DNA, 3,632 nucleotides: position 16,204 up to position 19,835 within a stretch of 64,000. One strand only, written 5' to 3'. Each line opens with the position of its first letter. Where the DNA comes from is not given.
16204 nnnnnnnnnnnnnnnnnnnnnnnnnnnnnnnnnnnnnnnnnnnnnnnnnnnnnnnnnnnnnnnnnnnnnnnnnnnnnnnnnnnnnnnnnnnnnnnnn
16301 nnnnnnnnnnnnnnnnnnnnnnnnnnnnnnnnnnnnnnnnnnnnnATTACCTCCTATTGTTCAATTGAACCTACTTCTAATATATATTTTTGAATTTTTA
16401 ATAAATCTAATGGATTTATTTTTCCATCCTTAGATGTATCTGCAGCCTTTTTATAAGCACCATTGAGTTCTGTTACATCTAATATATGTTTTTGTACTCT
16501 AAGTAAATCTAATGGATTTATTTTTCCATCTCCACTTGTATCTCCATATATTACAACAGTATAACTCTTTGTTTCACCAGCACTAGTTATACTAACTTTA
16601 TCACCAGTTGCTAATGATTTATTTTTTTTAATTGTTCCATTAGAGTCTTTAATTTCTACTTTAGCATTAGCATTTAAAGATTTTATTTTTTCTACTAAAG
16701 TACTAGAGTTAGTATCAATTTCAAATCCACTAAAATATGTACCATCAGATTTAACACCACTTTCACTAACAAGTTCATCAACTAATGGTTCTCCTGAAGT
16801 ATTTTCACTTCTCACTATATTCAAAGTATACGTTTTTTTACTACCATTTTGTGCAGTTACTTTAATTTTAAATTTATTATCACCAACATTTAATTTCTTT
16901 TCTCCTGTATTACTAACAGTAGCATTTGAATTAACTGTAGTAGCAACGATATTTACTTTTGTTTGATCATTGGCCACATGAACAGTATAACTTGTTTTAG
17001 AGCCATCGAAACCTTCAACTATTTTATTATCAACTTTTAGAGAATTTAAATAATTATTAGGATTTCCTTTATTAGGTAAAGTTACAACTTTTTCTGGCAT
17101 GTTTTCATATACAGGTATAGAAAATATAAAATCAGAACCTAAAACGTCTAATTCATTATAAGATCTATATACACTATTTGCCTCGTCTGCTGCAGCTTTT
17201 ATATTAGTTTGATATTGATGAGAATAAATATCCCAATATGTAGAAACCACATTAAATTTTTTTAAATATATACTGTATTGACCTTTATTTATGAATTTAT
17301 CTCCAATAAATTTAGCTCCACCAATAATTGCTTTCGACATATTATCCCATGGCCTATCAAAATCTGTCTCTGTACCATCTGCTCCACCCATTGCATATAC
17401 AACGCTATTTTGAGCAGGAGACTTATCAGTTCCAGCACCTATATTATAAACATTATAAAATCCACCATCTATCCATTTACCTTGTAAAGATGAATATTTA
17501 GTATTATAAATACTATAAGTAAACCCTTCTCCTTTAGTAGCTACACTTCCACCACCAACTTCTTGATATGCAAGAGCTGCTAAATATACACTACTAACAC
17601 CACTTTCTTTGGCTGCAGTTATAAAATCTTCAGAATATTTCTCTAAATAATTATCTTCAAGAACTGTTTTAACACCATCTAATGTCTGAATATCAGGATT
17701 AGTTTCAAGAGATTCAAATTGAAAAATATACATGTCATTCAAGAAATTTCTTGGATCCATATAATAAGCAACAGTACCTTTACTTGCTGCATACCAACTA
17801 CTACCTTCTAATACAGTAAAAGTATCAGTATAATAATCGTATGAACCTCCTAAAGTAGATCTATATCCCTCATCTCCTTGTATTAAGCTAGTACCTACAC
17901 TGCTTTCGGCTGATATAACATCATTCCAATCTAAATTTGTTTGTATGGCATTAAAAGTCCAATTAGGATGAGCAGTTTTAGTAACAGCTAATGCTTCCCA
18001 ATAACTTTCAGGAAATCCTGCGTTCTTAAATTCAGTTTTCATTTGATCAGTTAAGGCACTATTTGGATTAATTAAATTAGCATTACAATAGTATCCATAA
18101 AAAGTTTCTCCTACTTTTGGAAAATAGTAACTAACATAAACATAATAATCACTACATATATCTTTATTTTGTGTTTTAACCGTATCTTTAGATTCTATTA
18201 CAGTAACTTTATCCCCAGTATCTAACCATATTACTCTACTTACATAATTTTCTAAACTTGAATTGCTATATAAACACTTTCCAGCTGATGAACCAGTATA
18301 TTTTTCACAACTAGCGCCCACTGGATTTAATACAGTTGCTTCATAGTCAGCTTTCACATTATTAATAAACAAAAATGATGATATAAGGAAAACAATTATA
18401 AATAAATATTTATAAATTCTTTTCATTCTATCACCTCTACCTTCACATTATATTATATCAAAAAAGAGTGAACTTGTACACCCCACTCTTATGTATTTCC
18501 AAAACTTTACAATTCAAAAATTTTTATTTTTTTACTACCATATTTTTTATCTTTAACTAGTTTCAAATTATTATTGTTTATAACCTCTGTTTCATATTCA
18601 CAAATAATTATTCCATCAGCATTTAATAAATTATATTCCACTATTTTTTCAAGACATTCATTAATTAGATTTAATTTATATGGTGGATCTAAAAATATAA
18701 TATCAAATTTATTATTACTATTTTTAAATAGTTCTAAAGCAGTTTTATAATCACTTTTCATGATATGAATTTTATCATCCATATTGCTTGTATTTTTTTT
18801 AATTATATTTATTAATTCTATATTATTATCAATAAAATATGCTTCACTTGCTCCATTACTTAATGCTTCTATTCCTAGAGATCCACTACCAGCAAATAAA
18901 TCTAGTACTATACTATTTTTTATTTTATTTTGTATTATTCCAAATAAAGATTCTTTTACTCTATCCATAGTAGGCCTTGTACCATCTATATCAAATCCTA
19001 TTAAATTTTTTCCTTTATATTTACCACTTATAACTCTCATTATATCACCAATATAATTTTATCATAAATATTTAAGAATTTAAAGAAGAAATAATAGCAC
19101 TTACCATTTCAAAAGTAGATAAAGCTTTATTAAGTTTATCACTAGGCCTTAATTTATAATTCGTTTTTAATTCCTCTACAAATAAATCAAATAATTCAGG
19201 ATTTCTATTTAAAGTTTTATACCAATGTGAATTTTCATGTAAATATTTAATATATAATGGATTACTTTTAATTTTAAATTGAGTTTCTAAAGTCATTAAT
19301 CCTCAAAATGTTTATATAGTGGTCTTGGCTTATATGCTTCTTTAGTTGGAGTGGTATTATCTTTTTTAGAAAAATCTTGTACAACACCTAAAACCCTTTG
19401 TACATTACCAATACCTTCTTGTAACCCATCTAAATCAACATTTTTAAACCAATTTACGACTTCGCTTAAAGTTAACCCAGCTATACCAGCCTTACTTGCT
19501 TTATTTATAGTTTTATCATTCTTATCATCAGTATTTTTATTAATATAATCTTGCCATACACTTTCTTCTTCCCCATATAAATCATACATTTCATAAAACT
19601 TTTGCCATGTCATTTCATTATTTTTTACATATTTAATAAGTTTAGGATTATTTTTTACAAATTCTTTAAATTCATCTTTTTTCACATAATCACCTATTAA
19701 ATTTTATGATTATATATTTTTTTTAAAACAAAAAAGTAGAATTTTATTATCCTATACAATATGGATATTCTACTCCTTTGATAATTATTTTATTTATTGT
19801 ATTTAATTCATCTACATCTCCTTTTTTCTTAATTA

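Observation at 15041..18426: Adjacent cohesin-domain membrane anchor and dockerin-tagged glucosaminidase: a two-gene cohesin-dockerin autolysin module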

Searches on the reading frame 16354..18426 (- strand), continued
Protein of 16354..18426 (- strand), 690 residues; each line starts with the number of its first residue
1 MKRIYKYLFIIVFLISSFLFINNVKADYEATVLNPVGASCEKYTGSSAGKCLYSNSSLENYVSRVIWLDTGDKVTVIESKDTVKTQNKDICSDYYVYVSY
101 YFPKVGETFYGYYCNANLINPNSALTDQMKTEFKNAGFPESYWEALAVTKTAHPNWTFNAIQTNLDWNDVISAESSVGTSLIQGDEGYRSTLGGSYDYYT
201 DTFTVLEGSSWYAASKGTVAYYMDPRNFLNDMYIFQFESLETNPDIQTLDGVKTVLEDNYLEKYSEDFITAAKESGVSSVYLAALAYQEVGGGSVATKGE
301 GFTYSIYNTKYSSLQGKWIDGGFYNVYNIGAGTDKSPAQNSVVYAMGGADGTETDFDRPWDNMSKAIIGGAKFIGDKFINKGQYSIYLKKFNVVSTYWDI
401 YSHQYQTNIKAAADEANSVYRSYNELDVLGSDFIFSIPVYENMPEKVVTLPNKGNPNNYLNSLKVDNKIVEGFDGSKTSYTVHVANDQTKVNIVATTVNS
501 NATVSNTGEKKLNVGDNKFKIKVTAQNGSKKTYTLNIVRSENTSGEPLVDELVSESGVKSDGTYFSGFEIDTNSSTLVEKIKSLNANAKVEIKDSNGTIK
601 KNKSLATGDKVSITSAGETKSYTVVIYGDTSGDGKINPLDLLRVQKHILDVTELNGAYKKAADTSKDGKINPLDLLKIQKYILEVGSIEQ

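Call 44: fold_search(model_id=the predicted structure, library=pdb)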
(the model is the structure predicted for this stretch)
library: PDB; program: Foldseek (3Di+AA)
matches with E <= 10: 858; with E <= 0.001: 17
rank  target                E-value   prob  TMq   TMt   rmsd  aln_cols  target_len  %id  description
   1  6u0o_B                2.3e-11  1.00  0.29  0.63   5.5       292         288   24  Crystal structure of a peptidoglycan release complex, SagB-SpdC, in lipidic cubic phase (released 2020-09-23)
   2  6fxp_A                4.2e-11  1.00  0.29  0.71   5.8       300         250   24  Crystal structure of S. aureus glucosaminidase B (released 2019-03-20)
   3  6fxo                  6.8e-11  1.00  0.27  0.69   5.7       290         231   24  Crystal structure of Major Bifunctional Autolysin (released 2019-03-20)
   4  6fxp_B                9.5e-11  1.00  0.27  0.66   7.3       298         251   25  Crystal structure of S. aureus glucosaminidase B (released 2019-03-20)
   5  8yxn_B                1.1e-08  1.00  0.28  0.70   5.8       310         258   19  X-ray structure of Clostridium perfringens autolysin catalytic domain in the P1 form (released 2024-05-15)
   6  5wqw                  1.1e-08  1.00  0.28  0.68   5.9       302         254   18  X-ray structure of catalytic domain of autolysin from Clostridium perfringens (released 2016-12-07)
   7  8yxn_A                1.5e-08  1.00  0.28  0.68   5.5       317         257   18  X-ray structure of Clostridium perfringens autolysin catalytic domain in the P1 form (released 2024-05-15)
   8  4pi8_A                2.4e-08  1.00  0.25  0.71   5.1       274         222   18  Crystal structure of catalytic mutant E138A of S. Aureus Autolysin E in complex with disaccharide NAG-NAM (released 2015-10-14)
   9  4pi9                  3.3e-08  1.00  0.24  0.69   5.5       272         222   20  Crystal structure of S. Aureus Autolysin E in complex with muropeptide NAM-L-ALA-D-iGLU (released 2015-10-14)
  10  4pia                  8.9e-08  1.00  0.25  0.71   4.9       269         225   21  Crystal structure of S. Aureus Autolysin E (released 2015-10-14)
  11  4pi7_A                1.2e-07  1.00  0.25  0.72   4.8       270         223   21  Crystal structure of S. Aureus Autolysin E in complex with disaccharide NAM-NAG (released 2015-10-14)
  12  7pj4                  8.8e-05  1.00  0.19  0.43  19.7       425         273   10  Crystal structure of catalytic domain in closed conformation of LytB (E585Q)from Streptococcus pneumoniae (released 2022-09-07)
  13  8yk1_A                1.1e-04  1.00  0.10  0.09  11.4       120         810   18  Blood group B alpha-1,3-galactosidase AgaBb from Bifidobacterium bifidum, construct 23-844 (released 2024-07-10)
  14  4q2w                  1.2e-04  1.00  0.16  0.38  19.5       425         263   10  Crystal Structure of pneumococcal peptidoglycan hydrolase LytB (released 2014-07-16)
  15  7pj3                  3.3e-04  1.00  0.18  0.40  20.9       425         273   12  Crystal structure of catalytic domain in open conformation of LytB from Streptococcus pneumoniae (released 2022-09-07)
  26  4fl4_A                6.6e-03  1.00  0.09  0.81   2.1        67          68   31  Scaffoldin conformation and dynamics revealed by a ternary complex from the Clostridium thermocellum cellulosome (released 2012-06-27)
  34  4fl4_G                8.7e-03  1.00  0.09  0.87   1.6        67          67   28  Scaffoldin conformation and dynamics revealed by a ternary complex from the Clostridium thermocellum cellulosome (released 2012-06-27)
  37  2vn6_B                1.0e-02  1.00  0.09  0.84   2.2        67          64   28  The Clostridium cellulolyticum dockerin displays a dual binding mode for its cohesin partner (released 2008-05-13)
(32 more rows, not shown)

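Call 72: search_protein_families(library=phrogs, proteins=[window:16354-18426:-], max_evalue=0.001)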
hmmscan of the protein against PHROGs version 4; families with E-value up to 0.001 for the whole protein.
window:16354-18426:- (690 aa): 2 families
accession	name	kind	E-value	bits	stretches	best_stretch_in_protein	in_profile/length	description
phrog_759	-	other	2.6e-10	40.7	1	208-434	428-620/625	tail associated cell-wall hydrolase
phrog_21853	-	unknown function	4.6e-06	27.1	1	318-432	307-402/409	-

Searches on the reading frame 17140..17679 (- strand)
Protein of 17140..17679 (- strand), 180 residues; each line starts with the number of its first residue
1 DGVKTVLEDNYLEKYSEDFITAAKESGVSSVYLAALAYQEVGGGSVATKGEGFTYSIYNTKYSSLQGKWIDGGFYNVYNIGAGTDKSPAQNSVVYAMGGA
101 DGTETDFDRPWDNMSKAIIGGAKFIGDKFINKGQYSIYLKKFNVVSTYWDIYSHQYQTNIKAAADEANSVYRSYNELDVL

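Call 74: search_solved_structures(query=window:17140-17679:-, max_evalue=0.01, show_alignments=5)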
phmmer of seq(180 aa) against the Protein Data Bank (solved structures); distinct sequences matched with E-value up to 0.01: 7.
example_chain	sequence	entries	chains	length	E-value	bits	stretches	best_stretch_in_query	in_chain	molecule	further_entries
6fxo_A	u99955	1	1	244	1.9e-10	44.1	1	11-171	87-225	Bifunctional autolysin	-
6fxp_A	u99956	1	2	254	8.4e-09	38.8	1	6-174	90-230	Uncharacterized protein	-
6u0o_B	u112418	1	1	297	1.6e-08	37.8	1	6-174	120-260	LYZ2 domain-containing protein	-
5wqw_A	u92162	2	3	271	4.4e-06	29.9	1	14-177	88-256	N-acetylglucosaminidase | Cell surface protein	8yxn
4pi7_A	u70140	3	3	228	2.1e-05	27.7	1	75-177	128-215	Autolysin E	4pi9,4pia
4pi8_A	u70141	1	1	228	8.8e-05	25.7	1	108-177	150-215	Autolysin E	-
9p95_A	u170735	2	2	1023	0.0096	19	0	9-98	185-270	Integrin alpha-4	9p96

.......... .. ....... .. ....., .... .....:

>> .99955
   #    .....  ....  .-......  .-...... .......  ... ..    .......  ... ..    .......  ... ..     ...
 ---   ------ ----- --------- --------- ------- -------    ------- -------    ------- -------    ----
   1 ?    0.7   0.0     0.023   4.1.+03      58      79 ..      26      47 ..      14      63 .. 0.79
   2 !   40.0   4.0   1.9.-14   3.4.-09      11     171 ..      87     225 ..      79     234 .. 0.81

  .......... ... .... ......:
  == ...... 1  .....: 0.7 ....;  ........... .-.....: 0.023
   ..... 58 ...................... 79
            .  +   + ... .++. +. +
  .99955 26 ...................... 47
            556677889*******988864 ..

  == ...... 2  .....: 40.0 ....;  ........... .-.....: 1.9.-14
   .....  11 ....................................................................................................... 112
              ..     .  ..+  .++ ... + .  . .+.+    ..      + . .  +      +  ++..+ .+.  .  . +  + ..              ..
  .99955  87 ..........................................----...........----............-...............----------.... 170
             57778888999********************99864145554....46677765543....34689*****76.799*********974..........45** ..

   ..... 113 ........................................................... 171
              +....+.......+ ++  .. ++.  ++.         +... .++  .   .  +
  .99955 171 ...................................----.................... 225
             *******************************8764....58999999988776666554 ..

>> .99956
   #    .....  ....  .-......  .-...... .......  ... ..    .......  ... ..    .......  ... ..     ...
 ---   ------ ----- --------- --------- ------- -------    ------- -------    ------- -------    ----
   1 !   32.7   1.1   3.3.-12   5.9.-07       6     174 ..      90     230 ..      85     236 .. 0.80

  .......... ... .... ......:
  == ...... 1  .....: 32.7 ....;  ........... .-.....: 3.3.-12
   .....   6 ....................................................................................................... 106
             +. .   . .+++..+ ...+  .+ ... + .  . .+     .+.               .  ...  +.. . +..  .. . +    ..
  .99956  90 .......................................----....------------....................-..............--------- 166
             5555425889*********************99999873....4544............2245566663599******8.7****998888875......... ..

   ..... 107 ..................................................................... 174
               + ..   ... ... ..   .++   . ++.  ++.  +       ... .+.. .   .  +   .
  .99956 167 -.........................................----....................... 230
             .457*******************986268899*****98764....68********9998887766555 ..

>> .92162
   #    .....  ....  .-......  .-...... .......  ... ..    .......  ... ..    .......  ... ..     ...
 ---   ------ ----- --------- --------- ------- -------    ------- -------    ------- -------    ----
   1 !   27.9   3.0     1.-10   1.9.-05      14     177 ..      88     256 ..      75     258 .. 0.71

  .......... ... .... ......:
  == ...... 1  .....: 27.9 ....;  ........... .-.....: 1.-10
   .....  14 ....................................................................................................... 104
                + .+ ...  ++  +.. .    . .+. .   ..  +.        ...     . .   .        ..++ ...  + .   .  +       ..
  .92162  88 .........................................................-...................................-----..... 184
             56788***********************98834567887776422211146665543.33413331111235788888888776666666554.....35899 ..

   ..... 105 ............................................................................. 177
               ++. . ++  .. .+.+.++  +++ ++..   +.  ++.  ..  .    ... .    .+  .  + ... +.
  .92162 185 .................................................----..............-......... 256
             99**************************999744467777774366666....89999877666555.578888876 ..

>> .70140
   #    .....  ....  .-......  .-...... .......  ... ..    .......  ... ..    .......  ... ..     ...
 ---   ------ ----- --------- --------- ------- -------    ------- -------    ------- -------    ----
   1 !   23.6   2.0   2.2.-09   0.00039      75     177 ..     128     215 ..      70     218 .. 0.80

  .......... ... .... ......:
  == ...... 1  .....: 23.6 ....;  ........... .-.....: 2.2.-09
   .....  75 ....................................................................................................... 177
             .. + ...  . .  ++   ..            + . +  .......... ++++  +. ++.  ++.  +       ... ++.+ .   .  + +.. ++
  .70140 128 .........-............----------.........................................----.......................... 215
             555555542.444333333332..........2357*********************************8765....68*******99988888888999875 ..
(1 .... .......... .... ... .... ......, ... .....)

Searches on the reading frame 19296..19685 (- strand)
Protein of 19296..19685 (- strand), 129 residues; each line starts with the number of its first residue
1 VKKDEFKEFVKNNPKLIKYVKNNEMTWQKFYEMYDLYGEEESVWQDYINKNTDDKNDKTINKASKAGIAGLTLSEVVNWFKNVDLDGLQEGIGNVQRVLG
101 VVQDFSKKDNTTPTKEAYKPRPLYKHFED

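Call 56: search_protein_families(library=pfam, proteins=[window:19296-19685:-], max_evalue=0.001)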
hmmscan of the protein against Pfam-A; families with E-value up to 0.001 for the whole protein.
window:19296-19685:- (129 aa): 1 family
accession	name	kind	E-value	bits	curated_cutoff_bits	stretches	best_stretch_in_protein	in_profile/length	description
PF14071.11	YlbD_coat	-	2.8e-24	86.2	27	1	5-111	2-111/126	Putative coat protein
